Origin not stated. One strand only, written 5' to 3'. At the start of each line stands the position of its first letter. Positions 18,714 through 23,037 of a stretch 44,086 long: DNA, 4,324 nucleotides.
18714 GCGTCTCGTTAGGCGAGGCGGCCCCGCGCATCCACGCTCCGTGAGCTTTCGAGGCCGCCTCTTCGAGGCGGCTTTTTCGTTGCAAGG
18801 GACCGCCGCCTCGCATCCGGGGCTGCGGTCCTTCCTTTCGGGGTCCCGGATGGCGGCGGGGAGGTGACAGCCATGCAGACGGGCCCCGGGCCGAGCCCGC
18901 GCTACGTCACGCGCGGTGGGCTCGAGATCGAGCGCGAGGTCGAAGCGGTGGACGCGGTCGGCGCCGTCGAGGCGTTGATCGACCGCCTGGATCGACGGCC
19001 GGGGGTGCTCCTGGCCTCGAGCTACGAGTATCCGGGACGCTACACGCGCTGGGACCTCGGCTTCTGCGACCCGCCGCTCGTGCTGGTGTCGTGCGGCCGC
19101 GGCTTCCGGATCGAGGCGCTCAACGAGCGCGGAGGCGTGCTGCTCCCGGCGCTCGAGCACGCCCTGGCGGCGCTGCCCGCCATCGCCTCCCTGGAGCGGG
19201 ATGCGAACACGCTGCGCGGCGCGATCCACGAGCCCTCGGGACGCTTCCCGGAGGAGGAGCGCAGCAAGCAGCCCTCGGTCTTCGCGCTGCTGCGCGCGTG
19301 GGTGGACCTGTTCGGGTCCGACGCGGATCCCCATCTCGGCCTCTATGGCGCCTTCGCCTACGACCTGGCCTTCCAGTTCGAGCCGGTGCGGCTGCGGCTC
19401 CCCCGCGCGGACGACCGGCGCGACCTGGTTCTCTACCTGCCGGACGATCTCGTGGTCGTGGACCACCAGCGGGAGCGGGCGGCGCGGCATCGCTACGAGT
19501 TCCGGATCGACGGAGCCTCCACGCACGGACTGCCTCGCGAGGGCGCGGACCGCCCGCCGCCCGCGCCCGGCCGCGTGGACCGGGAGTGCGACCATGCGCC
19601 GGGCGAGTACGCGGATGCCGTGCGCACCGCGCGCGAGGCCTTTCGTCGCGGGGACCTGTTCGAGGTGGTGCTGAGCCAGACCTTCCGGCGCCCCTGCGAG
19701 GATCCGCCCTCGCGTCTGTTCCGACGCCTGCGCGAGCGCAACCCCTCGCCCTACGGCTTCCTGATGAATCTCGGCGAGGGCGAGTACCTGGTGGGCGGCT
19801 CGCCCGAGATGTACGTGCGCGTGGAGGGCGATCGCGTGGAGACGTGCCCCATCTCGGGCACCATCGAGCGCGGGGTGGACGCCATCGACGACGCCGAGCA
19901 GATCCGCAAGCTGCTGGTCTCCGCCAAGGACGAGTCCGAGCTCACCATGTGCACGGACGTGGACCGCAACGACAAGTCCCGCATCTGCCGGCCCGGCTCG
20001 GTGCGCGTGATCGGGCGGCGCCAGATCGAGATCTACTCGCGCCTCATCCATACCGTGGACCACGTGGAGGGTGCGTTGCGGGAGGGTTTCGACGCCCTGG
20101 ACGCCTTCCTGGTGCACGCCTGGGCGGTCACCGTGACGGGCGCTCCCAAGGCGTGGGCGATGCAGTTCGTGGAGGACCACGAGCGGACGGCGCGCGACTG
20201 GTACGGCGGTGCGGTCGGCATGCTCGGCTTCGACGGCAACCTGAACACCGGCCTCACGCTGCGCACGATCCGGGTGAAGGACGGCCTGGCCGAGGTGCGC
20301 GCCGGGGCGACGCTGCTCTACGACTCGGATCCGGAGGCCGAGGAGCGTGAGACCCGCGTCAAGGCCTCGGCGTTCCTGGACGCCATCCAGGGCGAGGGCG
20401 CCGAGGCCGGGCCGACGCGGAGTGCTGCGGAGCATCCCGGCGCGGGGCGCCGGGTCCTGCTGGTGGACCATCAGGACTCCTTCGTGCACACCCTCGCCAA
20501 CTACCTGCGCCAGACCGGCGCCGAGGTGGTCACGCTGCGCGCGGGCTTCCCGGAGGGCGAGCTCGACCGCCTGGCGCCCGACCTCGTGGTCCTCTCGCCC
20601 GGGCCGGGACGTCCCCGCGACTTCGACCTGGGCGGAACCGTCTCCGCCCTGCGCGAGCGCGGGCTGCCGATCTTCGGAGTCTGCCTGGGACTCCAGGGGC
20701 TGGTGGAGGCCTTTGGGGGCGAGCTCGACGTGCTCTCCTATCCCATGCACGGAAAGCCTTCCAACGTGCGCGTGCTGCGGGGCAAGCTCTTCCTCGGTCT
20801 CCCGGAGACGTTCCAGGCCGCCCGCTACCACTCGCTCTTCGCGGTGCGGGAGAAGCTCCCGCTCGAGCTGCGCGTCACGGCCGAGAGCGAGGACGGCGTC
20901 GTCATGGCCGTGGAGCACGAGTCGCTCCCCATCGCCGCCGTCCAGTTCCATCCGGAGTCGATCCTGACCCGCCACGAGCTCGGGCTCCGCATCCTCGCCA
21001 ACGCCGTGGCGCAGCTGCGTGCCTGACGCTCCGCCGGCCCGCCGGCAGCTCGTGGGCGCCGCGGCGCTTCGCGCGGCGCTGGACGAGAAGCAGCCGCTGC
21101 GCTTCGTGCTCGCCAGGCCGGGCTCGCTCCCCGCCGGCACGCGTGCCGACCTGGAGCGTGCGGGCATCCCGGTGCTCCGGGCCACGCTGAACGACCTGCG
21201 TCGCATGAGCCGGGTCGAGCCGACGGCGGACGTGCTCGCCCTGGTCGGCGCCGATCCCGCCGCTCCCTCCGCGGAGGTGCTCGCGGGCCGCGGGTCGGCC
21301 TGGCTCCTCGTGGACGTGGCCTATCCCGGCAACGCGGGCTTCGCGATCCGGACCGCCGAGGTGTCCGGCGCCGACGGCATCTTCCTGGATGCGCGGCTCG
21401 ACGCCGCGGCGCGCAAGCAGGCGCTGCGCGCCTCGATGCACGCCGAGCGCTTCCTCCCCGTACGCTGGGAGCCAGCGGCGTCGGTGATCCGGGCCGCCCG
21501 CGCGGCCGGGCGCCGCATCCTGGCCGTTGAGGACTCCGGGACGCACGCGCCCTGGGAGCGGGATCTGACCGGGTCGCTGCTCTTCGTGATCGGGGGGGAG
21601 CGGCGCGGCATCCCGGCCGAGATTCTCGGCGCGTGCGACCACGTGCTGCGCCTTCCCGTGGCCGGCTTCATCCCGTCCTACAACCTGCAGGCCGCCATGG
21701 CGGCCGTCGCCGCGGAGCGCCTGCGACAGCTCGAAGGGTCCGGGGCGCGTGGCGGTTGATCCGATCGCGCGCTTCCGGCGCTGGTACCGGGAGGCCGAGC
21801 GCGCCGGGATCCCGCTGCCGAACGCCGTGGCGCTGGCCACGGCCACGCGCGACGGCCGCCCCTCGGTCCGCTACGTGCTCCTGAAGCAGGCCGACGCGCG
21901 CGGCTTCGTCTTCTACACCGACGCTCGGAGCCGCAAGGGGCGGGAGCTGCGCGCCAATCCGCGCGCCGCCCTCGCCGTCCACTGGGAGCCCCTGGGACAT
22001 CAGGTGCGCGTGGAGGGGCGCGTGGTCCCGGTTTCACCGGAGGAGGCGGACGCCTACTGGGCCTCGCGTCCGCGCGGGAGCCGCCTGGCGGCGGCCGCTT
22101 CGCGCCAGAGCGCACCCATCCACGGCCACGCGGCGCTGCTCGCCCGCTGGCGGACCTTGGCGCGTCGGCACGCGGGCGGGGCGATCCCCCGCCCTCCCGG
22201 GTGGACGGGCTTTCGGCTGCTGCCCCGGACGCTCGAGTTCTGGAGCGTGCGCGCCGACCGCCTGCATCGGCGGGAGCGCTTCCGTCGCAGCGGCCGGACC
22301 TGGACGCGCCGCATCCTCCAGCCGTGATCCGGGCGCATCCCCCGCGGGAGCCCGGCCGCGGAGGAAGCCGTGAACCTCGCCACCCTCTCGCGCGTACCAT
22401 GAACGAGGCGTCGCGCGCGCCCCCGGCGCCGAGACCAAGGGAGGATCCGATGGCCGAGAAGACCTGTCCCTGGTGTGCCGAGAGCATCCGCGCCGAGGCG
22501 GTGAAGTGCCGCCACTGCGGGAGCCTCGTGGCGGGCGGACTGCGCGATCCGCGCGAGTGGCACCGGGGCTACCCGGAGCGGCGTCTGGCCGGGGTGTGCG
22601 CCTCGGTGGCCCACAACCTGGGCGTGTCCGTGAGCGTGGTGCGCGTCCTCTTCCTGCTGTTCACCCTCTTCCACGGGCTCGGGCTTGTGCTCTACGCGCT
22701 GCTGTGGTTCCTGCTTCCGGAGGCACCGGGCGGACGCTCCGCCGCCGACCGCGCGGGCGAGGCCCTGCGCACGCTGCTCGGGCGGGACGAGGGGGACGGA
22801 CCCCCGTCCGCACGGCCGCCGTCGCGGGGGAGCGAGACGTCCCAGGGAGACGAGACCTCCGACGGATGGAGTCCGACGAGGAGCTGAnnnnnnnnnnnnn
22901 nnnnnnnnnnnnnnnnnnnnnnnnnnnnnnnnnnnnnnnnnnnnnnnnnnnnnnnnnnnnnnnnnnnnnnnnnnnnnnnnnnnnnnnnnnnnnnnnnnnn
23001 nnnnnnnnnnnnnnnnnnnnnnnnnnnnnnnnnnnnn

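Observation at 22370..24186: ECF sigma / ZAS anti-sigma pair sandwiched between two paralogous zinc-ribbon-PspC proteins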

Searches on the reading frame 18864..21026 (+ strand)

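Call 97: search_protein_families(library=pfam, proteins=[window:18864-21026:+], max_evalue=0.01)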
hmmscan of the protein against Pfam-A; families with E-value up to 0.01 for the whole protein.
window:18864-21026:+ (720 aa): 4 families
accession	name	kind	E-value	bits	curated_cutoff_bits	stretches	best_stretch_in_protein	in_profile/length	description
PF00425.24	Chorismate_bind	-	3.4e-65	220.6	27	1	248-500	4-257/257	chorismate binding enzyme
PF00117.34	GATase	-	5.4e-43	147.3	22.8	1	532-705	1-179/190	Glutamine amidotransferase class-I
PF07722.19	Peptidase_C26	-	1.9e-11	44.6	20.5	1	595-698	100-219/219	Peptidase C26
PF04715.19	Anth_synt_I_N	-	3.5e-10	40.7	23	1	38-205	8-137/140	Anthranilate synthase component I, N terminal region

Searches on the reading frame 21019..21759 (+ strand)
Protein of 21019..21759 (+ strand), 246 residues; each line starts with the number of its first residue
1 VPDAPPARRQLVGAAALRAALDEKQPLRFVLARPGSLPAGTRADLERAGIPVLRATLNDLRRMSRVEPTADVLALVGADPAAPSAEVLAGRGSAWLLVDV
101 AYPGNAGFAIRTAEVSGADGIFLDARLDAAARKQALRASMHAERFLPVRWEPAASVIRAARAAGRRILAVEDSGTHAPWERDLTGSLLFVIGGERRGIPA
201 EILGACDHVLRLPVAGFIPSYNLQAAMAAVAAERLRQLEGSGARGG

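Call 6: search_protein_families(library=pfam, proteins=[window:21019-21759:+], max_evalue=0.1)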
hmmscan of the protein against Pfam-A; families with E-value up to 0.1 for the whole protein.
window:21019-21759:+ (246 aa): 1 family
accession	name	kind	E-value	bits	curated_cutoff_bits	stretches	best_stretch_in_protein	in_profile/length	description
PF00588.24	SpoU_methylase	-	1.5e-23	83.9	29.7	1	96-230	5-140/142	SpoU rRNA Methylase family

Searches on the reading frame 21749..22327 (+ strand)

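Call 6: search_protein_families(library=pfam, proteins=[window:21749-22327:+], max_evalue=0.1)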
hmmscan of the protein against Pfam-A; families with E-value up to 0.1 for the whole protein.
window:21749-22327:+ (192 aa): 3 families
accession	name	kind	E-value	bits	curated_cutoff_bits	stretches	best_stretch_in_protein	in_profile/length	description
PF01243.27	PNPOx_N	-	8.5e-26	91.1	28.1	1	15-130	3-109/120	Pyridoxamine 5'-phosphate oxidase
PF10590.14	PNP_phzG_C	-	5.2e-12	45.9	27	1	152-192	1-42/42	Pyridoxine 5'-phosphate oxidase C-terminal dimerisation region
PF12766.13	Pyridox_oxase_2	-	3.7e-07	31.1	26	1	25-93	22-97/100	Pyridoxamine 5'-phosphate oxidase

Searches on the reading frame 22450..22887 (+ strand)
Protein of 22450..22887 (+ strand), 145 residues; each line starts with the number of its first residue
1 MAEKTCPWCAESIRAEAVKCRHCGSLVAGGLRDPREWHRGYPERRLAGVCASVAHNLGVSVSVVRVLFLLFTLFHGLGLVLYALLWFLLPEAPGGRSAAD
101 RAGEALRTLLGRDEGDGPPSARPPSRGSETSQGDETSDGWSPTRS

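Call 6: search_protein_families(library=pfam, proteins=[window:22450-22887:+], max_evalue=0.1)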
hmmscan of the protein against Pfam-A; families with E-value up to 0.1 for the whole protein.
window:22450-22887:+ (145 aa): 6 families
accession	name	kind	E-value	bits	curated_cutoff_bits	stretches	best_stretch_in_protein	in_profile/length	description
PF04024.17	PspC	-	2.1e-16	59.9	25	1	39-92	5-58/58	PspC domain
PF13248.11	Zn_ribbon_3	-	8.6e-05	22.3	27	1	3-25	2-24/26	zinc-ribbon domain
PF10571.15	UPF0547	-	0.00011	22.6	29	1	4-24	1-21/26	Uncharacterised protein family UPF0547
PF13240.11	Zn_Ribbon_1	-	0.0014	18.8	25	1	6-25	2-21/23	zinc-ribbon domain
PF22747.2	Zn_ribbon_DUF2089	-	0.0042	17.6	27.6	1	6-29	1-24/32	DUF2089 zinc ribbon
PF12773.13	DZR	-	0.021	15.4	27.3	1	5-24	26-45/45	Double zinc ribbon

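Call 7: search_protein_families(library=ncbifam, proteins=[window:22450-22887:+], max_evalue=0.1)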
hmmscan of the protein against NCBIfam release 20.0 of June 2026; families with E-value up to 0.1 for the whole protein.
window:22450-22887:+ (145 aa): 3 families
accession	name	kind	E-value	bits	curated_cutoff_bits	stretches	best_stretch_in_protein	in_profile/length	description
TIGR02978.1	phageshock_pspC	equivalog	2.9e-10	40.1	104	1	36-100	3-69/121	envelope stress response membrane protein PspC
NF007973.0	PRK10697.1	equivalog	2.2e-07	30.8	136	1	44-103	17-78/119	envelope stress response membrane protein PspC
NF049953.1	ribbon_DG_selen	exception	0.06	13.3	130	1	4-28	6-30/172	zinc ribbon-containing (seleno)protein DG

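Call 67: list_cluster_members(proteins=[window:22450-22887:+, window:22866-23384:+, window:23381-23863:+, window:23860-24186:+])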
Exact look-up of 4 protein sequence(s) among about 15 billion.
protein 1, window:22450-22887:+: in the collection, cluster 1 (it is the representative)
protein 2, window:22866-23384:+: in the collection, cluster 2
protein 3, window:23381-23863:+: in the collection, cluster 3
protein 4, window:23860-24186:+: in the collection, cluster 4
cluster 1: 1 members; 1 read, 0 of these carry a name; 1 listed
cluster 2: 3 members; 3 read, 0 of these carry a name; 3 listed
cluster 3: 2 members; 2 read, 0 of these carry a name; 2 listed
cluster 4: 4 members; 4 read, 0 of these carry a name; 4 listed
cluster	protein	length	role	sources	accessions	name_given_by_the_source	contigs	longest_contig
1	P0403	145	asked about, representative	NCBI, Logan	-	-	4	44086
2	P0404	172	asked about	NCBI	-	-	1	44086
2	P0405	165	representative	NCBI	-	-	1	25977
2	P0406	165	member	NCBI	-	-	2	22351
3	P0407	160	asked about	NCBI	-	-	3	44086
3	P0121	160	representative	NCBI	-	-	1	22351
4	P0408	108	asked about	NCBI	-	-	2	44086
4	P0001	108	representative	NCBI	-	-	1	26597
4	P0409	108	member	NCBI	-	-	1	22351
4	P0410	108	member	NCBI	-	-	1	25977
